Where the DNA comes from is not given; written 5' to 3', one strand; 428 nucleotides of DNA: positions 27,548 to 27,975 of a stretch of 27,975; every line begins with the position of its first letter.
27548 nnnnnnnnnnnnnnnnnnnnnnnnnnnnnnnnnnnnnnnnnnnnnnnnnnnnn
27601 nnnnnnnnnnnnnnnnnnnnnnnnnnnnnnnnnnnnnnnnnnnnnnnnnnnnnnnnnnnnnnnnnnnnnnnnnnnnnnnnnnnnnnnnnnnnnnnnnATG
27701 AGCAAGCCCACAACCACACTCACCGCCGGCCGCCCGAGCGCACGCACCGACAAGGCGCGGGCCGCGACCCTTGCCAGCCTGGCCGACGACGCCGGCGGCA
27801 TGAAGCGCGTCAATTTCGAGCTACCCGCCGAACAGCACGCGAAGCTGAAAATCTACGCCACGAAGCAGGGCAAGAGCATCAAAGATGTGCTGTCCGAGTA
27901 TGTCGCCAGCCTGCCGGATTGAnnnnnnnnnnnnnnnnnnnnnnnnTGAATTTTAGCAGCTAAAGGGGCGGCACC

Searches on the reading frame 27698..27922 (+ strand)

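Call 72: search_protein_families(library=pfam, proteins=[window:27698-27922:+], max_evalue=0.01)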
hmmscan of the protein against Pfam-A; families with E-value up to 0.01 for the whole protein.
window:27698-27922:+ (74 aa): 3 families
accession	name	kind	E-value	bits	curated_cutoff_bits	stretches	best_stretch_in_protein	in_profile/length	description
PF09274.16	ParG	-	8.5e-06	26.3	21.4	1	32-69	31-68/76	ParG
PF09386.16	ParD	-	3.5e-05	24.6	27.3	1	35-63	1-29/80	Antitoxin ParD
PF21432.3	56B_RHH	-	0.0099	16.3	27.2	0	47-67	4-24/32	56B-like, Ribbon-helix-helix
